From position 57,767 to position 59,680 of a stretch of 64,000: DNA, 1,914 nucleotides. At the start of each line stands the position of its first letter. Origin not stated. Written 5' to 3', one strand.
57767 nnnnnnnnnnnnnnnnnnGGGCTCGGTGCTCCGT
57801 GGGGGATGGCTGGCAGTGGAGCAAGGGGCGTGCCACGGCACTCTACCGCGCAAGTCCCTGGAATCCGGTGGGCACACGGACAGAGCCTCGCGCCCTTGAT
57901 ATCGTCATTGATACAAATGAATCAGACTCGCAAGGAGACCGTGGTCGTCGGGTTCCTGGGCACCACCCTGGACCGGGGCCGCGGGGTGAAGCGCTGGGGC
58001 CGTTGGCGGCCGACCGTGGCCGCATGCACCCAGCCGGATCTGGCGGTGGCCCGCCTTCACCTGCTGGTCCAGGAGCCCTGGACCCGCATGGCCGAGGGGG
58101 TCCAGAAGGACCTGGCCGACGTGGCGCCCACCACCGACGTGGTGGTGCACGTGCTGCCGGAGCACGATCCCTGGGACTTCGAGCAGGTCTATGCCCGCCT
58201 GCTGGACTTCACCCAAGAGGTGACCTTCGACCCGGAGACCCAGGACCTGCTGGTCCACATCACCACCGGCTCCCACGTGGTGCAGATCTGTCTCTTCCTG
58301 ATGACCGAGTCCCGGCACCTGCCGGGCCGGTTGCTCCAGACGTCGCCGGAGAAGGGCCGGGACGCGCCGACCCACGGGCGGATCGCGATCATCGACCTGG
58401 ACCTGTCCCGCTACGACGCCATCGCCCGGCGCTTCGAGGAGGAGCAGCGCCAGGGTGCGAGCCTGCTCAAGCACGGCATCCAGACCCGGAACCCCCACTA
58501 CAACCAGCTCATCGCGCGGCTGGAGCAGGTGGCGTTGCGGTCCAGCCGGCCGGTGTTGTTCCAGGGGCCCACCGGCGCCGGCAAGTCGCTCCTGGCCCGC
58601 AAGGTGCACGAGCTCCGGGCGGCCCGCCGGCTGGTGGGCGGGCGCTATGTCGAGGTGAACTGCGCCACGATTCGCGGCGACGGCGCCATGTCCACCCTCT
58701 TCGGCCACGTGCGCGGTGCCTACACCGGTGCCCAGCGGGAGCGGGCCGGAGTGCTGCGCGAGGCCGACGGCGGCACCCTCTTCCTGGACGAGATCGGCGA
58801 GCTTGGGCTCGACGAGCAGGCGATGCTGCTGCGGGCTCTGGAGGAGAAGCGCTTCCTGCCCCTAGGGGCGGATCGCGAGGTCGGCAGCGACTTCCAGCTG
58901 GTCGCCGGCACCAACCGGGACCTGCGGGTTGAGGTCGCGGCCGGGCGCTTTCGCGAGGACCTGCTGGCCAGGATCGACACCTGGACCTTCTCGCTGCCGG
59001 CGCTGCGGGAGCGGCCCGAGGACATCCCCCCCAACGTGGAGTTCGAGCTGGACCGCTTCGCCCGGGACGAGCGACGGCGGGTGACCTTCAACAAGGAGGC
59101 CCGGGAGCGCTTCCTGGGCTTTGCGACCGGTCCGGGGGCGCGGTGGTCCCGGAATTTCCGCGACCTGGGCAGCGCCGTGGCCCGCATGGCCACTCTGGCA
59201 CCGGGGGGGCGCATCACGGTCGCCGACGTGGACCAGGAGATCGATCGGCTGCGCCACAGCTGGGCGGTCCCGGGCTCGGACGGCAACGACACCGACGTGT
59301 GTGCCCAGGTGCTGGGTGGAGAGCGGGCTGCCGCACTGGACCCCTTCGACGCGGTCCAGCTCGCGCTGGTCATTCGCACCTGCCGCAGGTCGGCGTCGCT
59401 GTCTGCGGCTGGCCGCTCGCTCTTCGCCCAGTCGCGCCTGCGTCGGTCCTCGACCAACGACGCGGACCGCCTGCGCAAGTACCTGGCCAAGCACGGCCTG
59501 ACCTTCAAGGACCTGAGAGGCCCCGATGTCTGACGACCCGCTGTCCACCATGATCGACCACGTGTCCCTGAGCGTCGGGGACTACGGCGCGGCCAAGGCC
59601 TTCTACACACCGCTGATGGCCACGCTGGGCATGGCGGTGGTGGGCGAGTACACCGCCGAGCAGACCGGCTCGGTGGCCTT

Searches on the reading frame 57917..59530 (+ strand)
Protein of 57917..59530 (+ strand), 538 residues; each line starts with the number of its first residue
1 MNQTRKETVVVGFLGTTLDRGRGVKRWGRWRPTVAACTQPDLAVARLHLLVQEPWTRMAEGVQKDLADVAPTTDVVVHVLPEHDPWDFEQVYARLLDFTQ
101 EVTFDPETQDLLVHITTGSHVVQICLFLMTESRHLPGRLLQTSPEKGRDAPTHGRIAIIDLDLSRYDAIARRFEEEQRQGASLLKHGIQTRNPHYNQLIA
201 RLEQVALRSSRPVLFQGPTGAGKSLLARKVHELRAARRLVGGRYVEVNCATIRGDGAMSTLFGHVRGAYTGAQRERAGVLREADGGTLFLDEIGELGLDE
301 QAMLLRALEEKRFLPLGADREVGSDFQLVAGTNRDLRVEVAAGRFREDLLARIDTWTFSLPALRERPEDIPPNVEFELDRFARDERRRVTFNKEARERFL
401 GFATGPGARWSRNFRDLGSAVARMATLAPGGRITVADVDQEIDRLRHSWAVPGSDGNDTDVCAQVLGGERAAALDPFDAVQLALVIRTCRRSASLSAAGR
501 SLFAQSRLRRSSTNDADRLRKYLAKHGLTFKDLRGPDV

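Call 13: search_protein_families(library=pfam, proteins=[window:57917-59530:+], max_evalue=0.01)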
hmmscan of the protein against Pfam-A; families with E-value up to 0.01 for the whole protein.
window:57917-59530:+ (538 aa): 10 families
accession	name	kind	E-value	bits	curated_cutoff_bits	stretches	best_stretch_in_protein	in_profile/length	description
PF06956.16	RtcR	-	3.8e-73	245.3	23.1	1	6-187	1-183/183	Regulator of RNA terminal phosphate cyclase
PF00158.32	Sigma54_activat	-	1.1e-47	162.3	20.2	1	190-356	3-165/168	Sigma-54 interaction domain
PF14532.12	Sigma54_activ_2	-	1.5e-14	54.9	25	1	196-363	8-138/138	Sigma-54 interaction domain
PF25601.1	AAA_lid_14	-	1.3e-07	31.7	27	1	364-445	1-77/87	AAA+ ATPase lid domain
PF07728.20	AAA_5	-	8.9e-07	29.4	22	1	212-334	1-123/139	AAA domain (dynein-related subfamily)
PF00004.35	AAA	-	8.2e-06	26.7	21.2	1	213-338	1-114/131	ATPase family associated with various cellular activities (AAA)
PF01078.27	Mg_chelatase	-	1.7e-05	24.8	20.3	0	204-233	16-45/207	Magnesium chelatase, subunit ChlI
PF13191.12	AAA_16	-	0.00018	22.5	32.6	1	191-269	5-82/167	AAA ATPase domain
PF05729.18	NACHT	-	0.00078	19.7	26.7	1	211-302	1-99/167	NACHT domain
PF13401.12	AAA_22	-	0.0085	16.8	27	0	212-275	7-64/130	AAA domain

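Call 81: search_protein_families(library=ncbifam, proteins=[window:57917-59530:+], max_evalue=0.001)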
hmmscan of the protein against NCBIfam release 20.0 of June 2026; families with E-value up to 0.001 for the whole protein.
window:57917-59530:+ (538 aa): 28 families (the best 25 are shown)
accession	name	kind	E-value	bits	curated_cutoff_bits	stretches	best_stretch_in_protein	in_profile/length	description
NF038308.1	RNA_repair_RtcR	equivalog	7.3e-229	761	650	1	6-534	2-528/530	RNA repair transcriptional activator RtcR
TIGR01817.1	nifA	equivalog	8.9e-60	202.9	528.85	1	174-443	184-443/534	nif-specific transcriptional activator NifA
NF003451.0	PRK05022.1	equivalog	7.5e-55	186.6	476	1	184-431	188-426/512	nitric oxide reductase transcriptional regulator NorR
TIGR01818.1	ntrC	equivalog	1.8e-49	168.8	558.6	1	198-455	149-394/463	nitrogen regulation protein NR(I)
NF050807.1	TransRegFlbDCaul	equivalog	5.5e-49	167.2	750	1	189-439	121-362/454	sigma-54-dependent transcriptional regulator FlbD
TIGR02915.1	PEP_resp_reg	equivalog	1.4e-48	165.9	502.6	1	178-440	131-384/445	PEP-CTERM-box response regulator transcription factor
NF008469.0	PRK11361.1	equivalog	8.6e-48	163.2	714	1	181-443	138-391/461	acetoacetate metabolism transcriptional regulator AtoC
NF041552.1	TF_PrdR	equivalog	3.7e-45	154.3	795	1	188-442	269-514/577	sigma-54 dependent transcriptional regulator PrdR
NF007689.0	PRK10365.1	equivalog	1.6e-44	152.4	760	1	178-434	131-378/441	sigma-54-dependent response regulator transcription factor ZraR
NF051870.1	NAssimRespRegNtrX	equivalog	2.5e-44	151.9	600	1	174-440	127-380/452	nitrogen assimilation response regulator NtrX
NF011695.0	PRK15115.1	equivalog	7.5e-44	150.2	763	1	165-442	114-382/445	two-component system response regulator GlrR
NF011958.0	PRK15429.1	equivalog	1.3e-43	149.7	830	1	196-434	389-618/692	formate hydrogenlyase transcriptional activator FlhA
TIGR02329.1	propionate_PrpR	equivalog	3.8e-42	144.6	499.2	1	202-426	228-448/526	propionate catabolism operon regulatory protein PrpR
TIGR02974.1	phageshock_pspF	equivalog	4.1e-42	144.6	443.55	1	195-432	8-237/336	phage shock protein operon transcriptional activator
NF011953.0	PRK15424.1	equivalog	6.6e-41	140.5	703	1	188-426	221-463/538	propionate catabolism operon regulatory protein PrpR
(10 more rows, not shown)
